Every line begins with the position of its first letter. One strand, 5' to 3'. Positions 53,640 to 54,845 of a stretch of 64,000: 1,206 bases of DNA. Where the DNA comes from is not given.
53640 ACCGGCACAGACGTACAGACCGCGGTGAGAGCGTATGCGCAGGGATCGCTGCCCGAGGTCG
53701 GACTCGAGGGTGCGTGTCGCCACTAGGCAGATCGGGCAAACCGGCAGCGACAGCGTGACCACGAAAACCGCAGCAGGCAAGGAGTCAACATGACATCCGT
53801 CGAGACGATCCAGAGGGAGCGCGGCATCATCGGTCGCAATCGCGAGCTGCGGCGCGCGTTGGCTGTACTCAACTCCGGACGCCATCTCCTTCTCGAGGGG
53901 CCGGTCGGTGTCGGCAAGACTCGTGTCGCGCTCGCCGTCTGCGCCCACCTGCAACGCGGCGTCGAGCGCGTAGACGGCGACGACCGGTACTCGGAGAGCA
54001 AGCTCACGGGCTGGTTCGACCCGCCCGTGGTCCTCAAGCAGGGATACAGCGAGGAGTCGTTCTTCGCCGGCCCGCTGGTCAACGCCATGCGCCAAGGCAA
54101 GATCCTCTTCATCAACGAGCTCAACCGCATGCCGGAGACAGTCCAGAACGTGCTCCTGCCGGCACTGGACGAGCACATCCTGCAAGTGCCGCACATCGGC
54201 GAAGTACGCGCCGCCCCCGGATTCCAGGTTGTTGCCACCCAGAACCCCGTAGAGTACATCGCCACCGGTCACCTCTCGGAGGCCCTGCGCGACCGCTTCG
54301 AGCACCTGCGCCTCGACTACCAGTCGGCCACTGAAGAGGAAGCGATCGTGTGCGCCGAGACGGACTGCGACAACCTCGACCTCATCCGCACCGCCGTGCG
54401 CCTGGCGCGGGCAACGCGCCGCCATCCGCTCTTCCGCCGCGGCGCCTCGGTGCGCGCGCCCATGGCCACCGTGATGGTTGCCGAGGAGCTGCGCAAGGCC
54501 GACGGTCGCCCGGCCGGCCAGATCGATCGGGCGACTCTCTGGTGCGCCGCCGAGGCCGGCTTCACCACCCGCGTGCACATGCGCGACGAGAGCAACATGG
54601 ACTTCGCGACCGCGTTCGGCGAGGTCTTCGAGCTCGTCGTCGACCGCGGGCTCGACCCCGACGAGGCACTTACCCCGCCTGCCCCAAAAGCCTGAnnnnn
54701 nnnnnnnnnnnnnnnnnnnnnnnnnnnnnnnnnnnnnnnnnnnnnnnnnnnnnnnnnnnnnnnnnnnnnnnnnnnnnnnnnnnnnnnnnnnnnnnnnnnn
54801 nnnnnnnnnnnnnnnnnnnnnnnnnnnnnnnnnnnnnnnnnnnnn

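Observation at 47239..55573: Nitrogenase-independent NifX-like / DUF134 / MinD-ferredoxin ATPase / Mrp cluster extended by a MoxR-VWA pair and a Sec-peroxiredoxin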

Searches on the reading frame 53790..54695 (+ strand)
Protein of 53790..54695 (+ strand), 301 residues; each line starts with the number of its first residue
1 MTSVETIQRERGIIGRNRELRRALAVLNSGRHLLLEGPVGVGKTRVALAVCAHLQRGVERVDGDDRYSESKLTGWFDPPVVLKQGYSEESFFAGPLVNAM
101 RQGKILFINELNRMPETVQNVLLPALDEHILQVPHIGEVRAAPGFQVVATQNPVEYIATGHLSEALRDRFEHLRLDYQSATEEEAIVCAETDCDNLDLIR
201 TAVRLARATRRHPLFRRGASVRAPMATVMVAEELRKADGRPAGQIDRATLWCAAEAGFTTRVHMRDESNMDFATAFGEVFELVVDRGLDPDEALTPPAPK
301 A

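Call 7: search_protein_families(library=pfam, proteins=[window:53790-54695:+], max_evalue=0.01)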
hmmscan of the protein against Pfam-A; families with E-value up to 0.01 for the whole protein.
window:53790-54695:+ (301 aa): 10 families
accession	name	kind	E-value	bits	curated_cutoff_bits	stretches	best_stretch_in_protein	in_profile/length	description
PF07728.20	AAA_5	-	2.7e-24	86.2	22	1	32-170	1-139/139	AAA domain (dynein-related subfamily)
PF07726.17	AAA_3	-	2.3e-14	53.9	27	1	32-170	1-129/131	ATPase family associated with various cellular activities (AAA)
PF05496.18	RuvB_N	-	2e-09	37.8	27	1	96-171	78-154/159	Holliday junction DNA helicase RuvB P-loop domain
PF00004.35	AAA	-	1.8e-07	32.1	21.2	1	33-172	1-125/131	ATPase family associated with various cellular activities (AAA)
PF00158.32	Sigma54_activat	-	4.6e-06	26.9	20.2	1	102-173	93-165/168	Sigma-54 interaction domain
PF01078.27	Mg_chelatase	-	7.7e-05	22.6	20.3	0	18-51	9-43/207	Magnesium chelatase, subunit ChlI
PF13191.12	AAA_16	-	8.6e-05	23.5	32.6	1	14-57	3-51/167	AAA ATPase domain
PF20720.3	nSTAND3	-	0.00068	19.8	27.2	1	17-56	4-43/155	Novel STAND NTPase 3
PF07724.20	AAA_2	-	0.002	18.6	27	1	33-162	6-125/166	AAA domain (Cdc48 subfamily)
PF13481.12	AAA_25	-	0.0093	16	27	0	27-59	30-62/195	AAA domain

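Call 10: find_related_loci(query=window:53790-54695:+, collection=genome_contigs, flank=10000)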
Query window:53790-54695:+ (301 aa) in genome_contigs; peptide patterns used: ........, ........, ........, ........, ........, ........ (x = any residue, [..] = any of these).
385 stretches matched a pattern; 307 encode a relative of the query (tblastn E <= 1e-3); the best 80 are kept; 77 distinct loci.
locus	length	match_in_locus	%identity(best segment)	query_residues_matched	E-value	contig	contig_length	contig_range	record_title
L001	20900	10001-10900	85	1-300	9e-171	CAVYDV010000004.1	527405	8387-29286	MAG: uncultured Thermoleophilia bacterium isolate MFD03804.bin.2.198 genome assembly, contig: contig_45655, whole genome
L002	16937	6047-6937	84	1-297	1e-168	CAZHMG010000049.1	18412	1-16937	MAG TPA_asm: uncultured Thermoleophilia bacterium isolate SRP302447_co3_62 genome assembly, contig: NODE_8389_length_184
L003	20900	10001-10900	83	1-300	2e-166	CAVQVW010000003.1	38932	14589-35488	MAG: uncultured Thermoleophilia bacterium isolate MFD09964.bin.1.34 genome assembly, contig: contig_25795, whole genome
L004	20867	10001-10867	85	4-294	4e-165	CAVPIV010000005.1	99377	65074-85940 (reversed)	MAG: uncultured Thermoleophilia bacterium isolate MFD00032.bin.1.63 genome assembly, contig: contig_46743, whole genome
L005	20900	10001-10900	81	1-300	5e-160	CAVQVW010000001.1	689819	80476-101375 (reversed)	MAG: uncultured Thermoleophilia bacterium isolate MFD09964.bin.1.34 genome assembly, contig: contig_18347, whole genome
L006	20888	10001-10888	79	3-298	7e-151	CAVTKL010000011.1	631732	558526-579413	MAG: uncultured Thermoleophilia bacterium isolate MFD04716.bin.1.395 genome assembly, contig: contig_4552, whole genome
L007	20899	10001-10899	82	1-300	1e-140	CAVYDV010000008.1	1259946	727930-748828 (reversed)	MAG: uncultured Thermoleophilia bacterium isolate MFD03804.bin.2.198 genome assembly, contig: contig_9876, whole genome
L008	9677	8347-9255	73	1-301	2e-140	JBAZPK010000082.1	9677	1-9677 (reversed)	MAG: Thermoleophilia bacterium isolate SO_2017_SWC_28 scaffold_6061_c1_LP-4_2017, whole genome shotgun sequence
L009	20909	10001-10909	71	1-301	1e-138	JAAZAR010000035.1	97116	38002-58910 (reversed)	MAG: Actinomycetota bacterium isolate AS06rmzACSIP_445 334248_AS06, whole genome shotgun sequence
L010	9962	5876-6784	71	1-301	2e-138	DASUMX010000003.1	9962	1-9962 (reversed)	MAG TPA_asm: Thermoleophilia bacterium isolate SMAG_U1584 k141_1296036, whole genome shotgun sequence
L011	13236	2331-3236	72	1-301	2e-138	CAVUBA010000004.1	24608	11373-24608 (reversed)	MAG: uncultured Thermoleophilia bacterium isolate MFD02134.bin.2.57 genome assembly, contig: contig_12902, whole genome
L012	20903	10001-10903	72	1-300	2e-138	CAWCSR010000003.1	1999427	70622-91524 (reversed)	MAG: uncultured Thermoleophilia bacterium isolate MFD04428.bin.2.40 genome assembly, contig: contig_23250, whole genome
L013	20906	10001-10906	72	1-301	7e-138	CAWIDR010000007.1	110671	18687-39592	MAG: uncultured Thermoleophilia bacterium isolate MFD05442.bin.2.93 genome assembly, contig: contig_17708, whole genome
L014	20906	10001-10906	71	1-301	1e-137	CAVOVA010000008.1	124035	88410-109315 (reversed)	MAG: uncultured Thermoleophilia bacterium isolate MFD09779.bin.2.149 genome assembly, contig: contig_32093, whole genome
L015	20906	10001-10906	71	1-301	4e-137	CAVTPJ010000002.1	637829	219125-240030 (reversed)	MAG: uncultured Thermoleophilia bacterium isolate MFD00905.bin.2.53 genome assembly, contig: contig_1962, whole genome s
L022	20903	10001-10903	71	1-300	3e-135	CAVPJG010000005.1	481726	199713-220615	MAG: uncultured Thermoleophilia bacterium isolate MFD00032.bin.2.164 genome assembly, contig: contig_18889, whole genome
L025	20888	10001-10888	73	1-296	5e-134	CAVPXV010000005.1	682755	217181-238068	MAG: uncultured Thermoleophilia bacterium isolate MFD01872.bin.1.273 genome assembly, contig: contig_38270, whole genome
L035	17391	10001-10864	72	16-301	6e-131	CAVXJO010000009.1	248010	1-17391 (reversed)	MAG: uncultured Thermoleophilia bacterium isolate MFD05684.bin.1.282 genome assembly, contig: contig_39524, whole genome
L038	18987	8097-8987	70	1-297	1e-129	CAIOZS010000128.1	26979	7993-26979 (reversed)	MAG: uncultured Thermoleophilia bacterium isolate AlinenLipids_bin-3389 genome assembly, contig: bin-3389:128/352, whole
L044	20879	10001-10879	66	1-301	8e-121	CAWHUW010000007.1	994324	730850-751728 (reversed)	MAG: uncultured Thermoleophilia bacterium isolate MFD02979.bin.2.124 genome assembly, contig: contig_42112, whole genome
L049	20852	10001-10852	67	1-294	2e-118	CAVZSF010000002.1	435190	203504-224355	MAG: uncultured Thermoleophilia bacterium isolate MFD00905.bin.1.128 genome assembly, contig: contig_11227, whole genome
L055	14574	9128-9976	67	1-293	2e-112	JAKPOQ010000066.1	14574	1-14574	MAG: Actinomycetes bacterium isolate JPNA_maxbin.076 k141_455036, whole genome shotgun sequence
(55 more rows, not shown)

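Call 13: search_protein_families(library=pfam, proteins=[L002:10962-11891:-, L002:11851-12339:-, L002:9354-10028:-, L002:8926-9357:-], max_evalue=0.01)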
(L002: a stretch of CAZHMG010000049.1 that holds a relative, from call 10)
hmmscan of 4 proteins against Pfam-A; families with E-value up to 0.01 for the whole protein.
L002:10962-11891:- (309 aa): 27 families (the best 25 are shown)
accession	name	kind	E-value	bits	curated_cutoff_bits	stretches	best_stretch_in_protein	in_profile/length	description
PF10609.15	ParA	-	1.5e-18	67.5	27.1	2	17-68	5-56/246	NUBPL iron-transfer P-loop NTPase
PF01656.29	CbiA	-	1e-15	58.2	25.4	1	18-279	1-124/125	CobQ/CobB/MinD/ParA nucleotide binding domain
PF13614.12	AAA_31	-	6e-13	49.5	27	1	18-54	4-40/177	AAA domain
PF00037.32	Fer4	-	3.9e-12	45.9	21.1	2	109-130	3-24/24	4Fe-4S binding domain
PF12837.12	Fer4_6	-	5.1e-10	39.3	25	2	77-100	1-24/24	4Fe-4S binding domain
PF13237.11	Fer4_10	-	2.2e-06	27.9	25.5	1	79-125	3-53/53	4Fe-4S dicluster domain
PF09140.17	MipZ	-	2.8e-06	27.3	20.7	1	17-78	2-63/262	ATPase MipZ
PF13187.11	Fer4_9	-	3.6e-06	27.3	27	1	85-129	2-52/52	4Fe-4S dicluster domain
PF12838.12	Fer4_7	-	5.6e-06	27.2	27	1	85-128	2-52/52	4Fe-4S dicluster domain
PF25160.1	LdpA_Fe-S-bd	-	5.8e-06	26.4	27.6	1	91-133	9-47/49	LdpA Fe-S cluster-binding domain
PF13484.11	Fer4_16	-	8.6e-06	26.9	30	1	114-132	2-20/66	4Fe-4S double cluster binding domain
PF12797.12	Fer4_2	-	2.6e-05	24.3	24.5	1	77-96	2-21/22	4Fe-4S binding domain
PF14697.11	Fer4_21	-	4.4e-05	24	35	1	79-130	2-58/59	4Fe-4S dicluster domain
PF07015.17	VirC1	-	0.0002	21.2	24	1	18-57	4-43/231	VirC1 protein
PF13481.12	AAA_25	-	0.00085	19.4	27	1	17-47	34-63/195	AAA domain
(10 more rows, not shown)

L002:11851-12339:- (162 aa): 14 families
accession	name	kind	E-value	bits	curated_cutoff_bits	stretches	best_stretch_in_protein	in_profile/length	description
PF00037.32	Fer4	-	3.7e-12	46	21.1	2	136-157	2-23/24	4Fe-4S binding domain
PF12838.12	Fer4_7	-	2.9e-11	44.1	27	2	114-154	2-50/52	4Fe-4S dicluster domain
PF12837.12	Fer4_6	-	7e-09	35.7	25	1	135-156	2-23/24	4Fe-4S binding domain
PF13187.11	Fer4_9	-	2e-07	31.4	27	2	113-155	1-50/52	4Fe-4S dicluster domain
PF14697.11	Fer4_21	-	4.6e-07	30.3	35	1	109-154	3-53/59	4Fe-4S dicluster domain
PF13237.11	Fer4_10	-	1.2e-06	28.8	25.5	1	107-153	2-53/53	4Fe-4S dicluster domain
PF12797.12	Fer4_2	-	1.8e-06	28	24.5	1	137-153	5-21/22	4Fe-4S binding domain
PF12800.12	Fer4_4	-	2.8e-06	27.6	24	1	140-154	2-16/17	4Fe-4S binding domain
PF13484.11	Fer4_16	-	4.9e-06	27.7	30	1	113-142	1-29/66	4Fe-4S double cluster binding domain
PF12798.12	Fer4_3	-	1.6e-05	25.8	27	1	142-155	1-14/15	4Fe-4S binding domain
PF25160.1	LdpA_Fe-S-bd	-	0.00013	22.1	27.6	1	118-158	7-44/49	LdpA Fe-S cluster-binding domain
PF13183.11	Fer4_8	-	0.00027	21.9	27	1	136-156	48-68/68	4Fe-4S dicluster domain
PF13534.11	Fer4_17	-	0.0024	18.8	22.2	0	136-155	40-59/61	4Fe-4S dicluster domain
PF13459.11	Fer4_15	-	0.0048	18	22.4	1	136-156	2-22/66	4Fe-4S single cluster domain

L002:9354-10028:- (224 aa): 2 families
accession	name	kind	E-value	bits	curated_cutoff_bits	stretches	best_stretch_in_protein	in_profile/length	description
PF02579.22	Nitro_FeMo-Co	-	8.5e-19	68.1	26.3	1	117-207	2-93/94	Dinitrogenase iron-molybdenum cofactor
PF04055.27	Radical_SAM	-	3.5e-06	27.7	29.5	1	29-113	2-86/166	Radical SAM superfamily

L002:8926-9357:- (143 aa): 0 families

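Call 27: search_protein_families(library=ncbifam, proteins=[window:53790-54695:+], max_evalue=0.001)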
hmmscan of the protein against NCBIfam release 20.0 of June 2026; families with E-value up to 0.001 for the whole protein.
window:53790-54695:+ (301 aa): 7 families
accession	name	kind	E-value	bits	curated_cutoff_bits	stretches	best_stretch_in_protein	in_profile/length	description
TIGR02640.1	gas_vesic_GvpN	equivalog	4.9e-28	98.4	266.8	1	20-235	11-237/262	gas vesicle protein GvpN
NF047784.1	MadB_ATPase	equivalog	8.7e-19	67.8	475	1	86-246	120-276/298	MadB family AAA-type ATPase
TIGR00635.1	ruvB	equivalog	4.4e-12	45.6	299.05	1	96-212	75-194/305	Holliday junction branch migration DNA helicase RuvB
NF000868.0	PRK00080.1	equivalog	3.9e-11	42.4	282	1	96-213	96-216/330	Holliday junction branch migration DNA helicase RuvB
TIGR02442.1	Cob-chelat-sub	hypoth_equivalog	7.5e-05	21.3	779.45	1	68-184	97-205/641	putative cobaltochelatase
NF009883.0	PRK13341.1-4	equivalog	8.3e-05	20.6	668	0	4-53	30-78/729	AAA family ATPase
NF040586.1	FxSxx_TPR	equivalog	0.001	17.7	300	1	8-48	3-43/830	FxSxx-COOH system tetratricopeptide repeat protein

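Call 45: find_encoding_contigs(protein=window:53790-54695:+, flank=8000, max_places=8)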
Protein window:53790-54695:+ (301 aa): 3 contigs read that carry it; 3 places shown.
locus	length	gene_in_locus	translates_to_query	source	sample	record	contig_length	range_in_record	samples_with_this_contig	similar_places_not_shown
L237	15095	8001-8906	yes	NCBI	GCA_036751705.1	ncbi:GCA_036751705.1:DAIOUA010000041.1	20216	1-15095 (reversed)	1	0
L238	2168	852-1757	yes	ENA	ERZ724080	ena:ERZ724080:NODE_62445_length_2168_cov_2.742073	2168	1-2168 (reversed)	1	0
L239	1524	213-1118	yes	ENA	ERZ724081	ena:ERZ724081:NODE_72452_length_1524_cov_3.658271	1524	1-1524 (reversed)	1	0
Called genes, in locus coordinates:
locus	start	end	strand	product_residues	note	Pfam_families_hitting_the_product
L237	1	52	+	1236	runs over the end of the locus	PF17210:SdrD_B (faint), PF01839:FG-GAP (faint), PF13517:FG-GAP_3 (weak), PF22904:NOMO1-like_2nd (weak), PF13620:CarboxypepD_reg, PF13715:CarbopepD_reg_2 (weak), PF13620:CarboxypepD_reg, PF13385:Laminin_G_3, +3 more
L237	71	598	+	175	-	PF01980:TrmO_N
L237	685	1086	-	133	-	PF00578:AhpC-TSA, PF08534:Redoxin (weak), PF10417:1-cysPrx_C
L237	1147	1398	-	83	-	PF00578:AhpC-TSA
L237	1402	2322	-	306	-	PF03308:MeaB (weak), PF02374:ArsA_ATPase (faint), PF09140:MipZ, PF10609:ParA, PF13614:AAA_31, PF01656:CbiA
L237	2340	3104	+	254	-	PF00753:Lactamase_B (weak), PF23023:Anti-Pycsar_Apyc1 (faint), PF12706:Lactamase_B_2 (weak)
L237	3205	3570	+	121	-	PF17253:DUF5320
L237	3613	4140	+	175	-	PF01980:TrmO_N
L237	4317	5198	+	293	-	PF01656:CbiA, PF09140:MipZ (faint), PF10609:ParA, PF13614:AAA_31 (weak), PF12838:Fer4_7 (faint), PF13237:Fer4_10 (weak), PF00037:Fer4 (weak), PF10609:ParA (weak), +4 more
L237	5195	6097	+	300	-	PF01656:CbiA, PF13191:AAA_16 (faint), PF12838:Fer4_7 (faint), PF13484:Fer4_16 (faint), PF00037:Fer4 (faint), PF14697:Fer4_21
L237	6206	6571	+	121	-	PF02579:Nitro_FeMo-Co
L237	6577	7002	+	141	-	-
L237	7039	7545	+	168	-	PF02001:DUF134, PF08281:Sigma70_r4_2 (weak)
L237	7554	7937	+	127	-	PF02579:Nitro_FeMo-Co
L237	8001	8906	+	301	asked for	PF00158:Sigma54_activat (faint), PF05496:RuvB_N (faint), PF00004:AAA (weak), PF07726:AAA_3, PF07728:AAA_5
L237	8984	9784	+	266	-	PF05762:VWA_CoxE, PF00092:VWA (weak), PF13519:VWA_2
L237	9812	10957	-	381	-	PF26684:DUF8230_N, PF26685:DUF8230_C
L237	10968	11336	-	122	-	PF08332:CaMKII_AD, PF13577:SnoaL_4 (weak), PF13474:SnoaL_3, PF14534:DUF4440, PF12680:SnoaL_2, PF27546:MICAH (weak)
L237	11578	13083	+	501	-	PF16927:HisKA_7TM (weak), PF08281:Sigma70_r4_2 (weak)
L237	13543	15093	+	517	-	?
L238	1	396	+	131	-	?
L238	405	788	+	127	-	PF02579:Nitro_FeMo-Co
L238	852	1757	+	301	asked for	PF00158:Sigma54_activat (faint), PF05496:RuvB_N (faint), PF00004:AAA (weak), PF07726:AAA_3, PF07728:AAA_5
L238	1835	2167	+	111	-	?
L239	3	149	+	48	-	?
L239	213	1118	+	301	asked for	PF00158:Sigma54_activat (faint), PF05496:RuvB_N (faint), PF00004:AAA (weak), PF07726:AAA_3, PF07728:AAA_5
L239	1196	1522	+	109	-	?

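Call 47: search_protein_families(library=pfam, proteins=[L049:12443-15115:+, L035:13470-15710:+, L022:12995-15943:+, L044:15585-17405:+, L038:8029-8829:+, L025:2004-4358:-, L055:4441-6129:+, L015:12456-14417:+], max_evalue=0.0001)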
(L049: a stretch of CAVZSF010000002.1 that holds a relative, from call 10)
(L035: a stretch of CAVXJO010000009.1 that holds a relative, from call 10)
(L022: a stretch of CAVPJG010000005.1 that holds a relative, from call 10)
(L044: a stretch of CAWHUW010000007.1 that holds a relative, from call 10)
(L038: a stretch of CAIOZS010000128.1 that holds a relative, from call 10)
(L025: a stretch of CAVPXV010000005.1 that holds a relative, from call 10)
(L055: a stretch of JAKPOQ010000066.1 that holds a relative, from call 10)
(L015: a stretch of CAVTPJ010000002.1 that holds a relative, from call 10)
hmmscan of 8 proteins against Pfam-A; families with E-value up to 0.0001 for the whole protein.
L049:12443-15115:+ (891 aa): 3 families
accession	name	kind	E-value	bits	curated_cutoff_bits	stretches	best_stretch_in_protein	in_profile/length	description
PF02645.21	DegV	-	3e-33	115.8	27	1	603-726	1-125/280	Uncharacterised protein, DegV family COG1307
PF02734.22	Dak2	-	1.2e-31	110.4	27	1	320-481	2-172/174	DAK2 domain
PF21645.3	FakA-like_M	-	5.9e-17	61.7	24.9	1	521-596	2-77/80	Fatty acid kinase subunit A-like, middle domain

L035:13470-15710:+ (747 aa): 2 families
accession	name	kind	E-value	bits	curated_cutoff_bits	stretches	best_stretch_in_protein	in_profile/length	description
PF01262.27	AlaDh_PNT_C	-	1.1e-62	211.7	23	1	477-700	1-213/214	Alanine dehydrogenase/PNT, C-terminal domain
PF05222.21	AlaDh_PNT_N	-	4.4e-38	131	30.4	1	341-473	1-136/136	Alanine dehydrogenase/PNT, N-terminal domain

L022:12995-15943:+ (983 aa): 1 family
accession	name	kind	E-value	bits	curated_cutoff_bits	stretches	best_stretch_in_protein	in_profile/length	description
PF12769.12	PNTB_4TM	-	2.3e-31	108.5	26.2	1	880-962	2-84/85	4TM region of pyridine nucleotide transhydrogenase, mitoch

L044:15585-17405:+ (607 aa): 1 family
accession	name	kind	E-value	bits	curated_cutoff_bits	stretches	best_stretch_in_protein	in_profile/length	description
PF02233.22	PNTB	-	8.3e-175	582.6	31.7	1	80-528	2-454/456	NAD(P) transhydrogenase beta subunit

L038:8029-8829:+ (267 aa): 0 families

L025:2004-4358:- (785 aa): 1 family
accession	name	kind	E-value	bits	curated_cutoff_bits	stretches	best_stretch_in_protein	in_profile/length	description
PF05762.20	VWA_CoxE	-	2.5e-08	34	26.4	1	572-662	11-100/222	VWA domain containing CoxE-like protein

L055:4441-6129:+ (563 aa): 0 families

L015:12456-14417:+ (654 aa): 0 families

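Call 55: search_protein_families(library=pfam, proteins=[L237:9812-10957:-], max_evalue=0.0001)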
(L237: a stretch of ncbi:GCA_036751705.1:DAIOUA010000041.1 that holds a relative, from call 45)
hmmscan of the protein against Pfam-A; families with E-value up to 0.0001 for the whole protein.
L237:9812-10957:- (381 aa): 0 families
